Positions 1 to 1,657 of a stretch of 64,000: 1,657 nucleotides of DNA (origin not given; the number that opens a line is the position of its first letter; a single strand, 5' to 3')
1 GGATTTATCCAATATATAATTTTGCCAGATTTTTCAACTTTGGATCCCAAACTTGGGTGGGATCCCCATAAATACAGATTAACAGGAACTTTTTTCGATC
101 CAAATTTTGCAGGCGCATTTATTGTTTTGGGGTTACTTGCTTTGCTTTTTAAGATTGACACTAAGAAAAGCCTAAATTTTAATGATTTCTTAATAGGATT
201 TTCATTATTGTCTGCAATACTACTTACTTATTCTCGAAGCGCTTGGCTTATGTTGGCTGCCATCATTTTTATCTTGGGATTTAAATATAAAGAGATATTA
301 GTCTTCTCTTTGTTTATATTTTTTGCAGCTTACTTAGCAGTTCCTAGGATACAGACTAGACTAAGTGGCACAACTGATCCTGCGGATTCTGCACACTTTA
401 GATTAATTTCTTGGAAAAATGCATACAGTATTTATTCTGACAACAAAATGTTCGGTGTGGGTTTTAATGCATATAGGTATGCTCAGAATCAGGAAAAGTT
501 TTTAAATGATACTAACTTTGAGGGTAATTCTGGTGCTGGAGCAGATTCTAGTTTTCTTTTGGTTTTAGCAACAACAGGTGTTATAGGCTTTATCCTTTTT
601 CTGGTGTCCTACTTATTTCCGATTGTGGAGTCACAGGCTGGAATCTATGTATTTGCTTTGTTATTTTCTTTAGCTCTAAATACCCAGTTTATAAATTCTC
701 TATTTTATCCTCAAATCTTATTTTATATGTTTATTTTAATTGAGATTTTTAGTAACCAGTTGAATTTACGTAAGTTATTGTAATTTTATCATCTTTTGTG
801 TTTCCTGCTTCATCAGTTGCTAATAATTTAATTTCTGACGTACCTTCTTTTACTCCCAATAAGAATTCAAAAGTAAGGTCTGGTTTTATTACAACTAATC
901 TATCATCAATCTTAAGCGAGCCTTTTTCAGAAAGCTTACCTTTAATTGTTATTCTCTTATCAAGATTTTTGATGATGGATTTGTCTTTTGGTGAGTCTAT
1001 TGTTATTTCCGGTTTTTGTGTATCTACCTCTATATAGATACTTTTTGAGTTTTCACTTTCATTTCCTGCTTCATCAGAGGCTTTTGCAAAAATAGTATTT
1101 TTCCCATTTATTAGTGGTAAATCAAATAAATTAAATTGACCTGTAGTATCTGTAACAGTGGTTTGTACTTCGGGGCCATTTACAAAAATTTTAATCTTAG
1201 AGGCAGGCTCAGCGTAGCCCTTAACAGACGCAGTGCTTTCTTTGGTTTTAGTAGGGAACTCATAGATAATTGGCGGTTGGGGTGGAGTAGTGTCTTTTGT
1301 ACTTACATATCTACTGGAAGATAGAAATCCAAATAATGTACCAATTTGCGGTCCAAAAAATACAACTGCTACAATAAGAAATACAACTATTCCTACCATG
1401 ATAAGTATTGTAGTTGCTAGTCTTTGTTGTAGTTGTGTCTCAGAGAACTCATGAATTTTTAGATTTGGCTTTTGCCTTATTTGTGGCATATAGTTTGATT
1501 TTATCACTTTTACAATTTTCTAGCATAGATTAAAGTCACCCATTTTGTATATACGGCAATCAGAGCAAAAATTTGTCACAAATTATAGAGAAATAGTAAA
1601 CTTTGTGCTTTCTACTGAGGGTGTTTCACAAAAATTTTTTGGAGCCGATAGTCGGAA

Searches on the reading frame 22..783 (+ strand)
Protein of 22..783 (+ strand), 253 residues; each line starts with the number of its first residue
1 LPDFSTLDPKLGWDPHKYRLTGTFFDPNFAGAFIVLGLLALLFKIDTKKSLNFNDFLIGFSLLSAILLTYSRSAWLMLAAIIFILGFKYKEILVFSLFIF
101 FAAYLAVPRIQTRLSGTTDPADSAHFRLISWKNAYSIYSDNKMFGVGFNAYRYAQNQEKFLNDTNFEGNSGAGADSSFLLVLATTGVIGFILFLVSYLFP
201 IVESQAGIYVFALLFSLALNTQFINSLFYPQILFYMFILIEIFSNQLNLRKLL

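Call 95: search_protein_families(library=pfam, proteins=[window:22-783:+], max_evalue=0.0001)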
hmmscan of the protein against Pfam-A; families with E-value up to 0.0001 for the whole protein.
window:22-783:+ (253 aa): 1 family
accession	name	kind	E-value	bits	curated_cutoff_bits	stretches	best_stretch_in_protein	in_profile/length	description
PF04932.20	Wzy_C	-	2.1e-16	60.5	31.7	1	60-194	4-149/149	O-Antigen ligase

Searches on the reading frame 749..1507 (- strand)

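Call 95: search_protein_families(library=pfam, proteins=[window:749-1507:-], max_evalue=0.0001)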
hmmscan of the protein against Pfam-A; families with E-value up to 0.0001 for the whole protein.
window:749-1507:- (252 aa): 3 families
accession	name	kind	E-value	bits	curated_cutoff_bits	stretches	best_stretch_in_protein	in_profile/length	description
PF09136.16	Glucodextran_B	-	1.1e-15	57.8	27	2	166-245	1-80/83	Glucodextranase, domain B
PF19077.6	Big_13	-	3.6e-10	40.7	27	1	88-163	24-102/102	Bacterial Ig-like domain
PF17936.7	Big_6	-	7.7e-08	32.9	27.6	1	89-155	11-78/83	Bacterial Ig domain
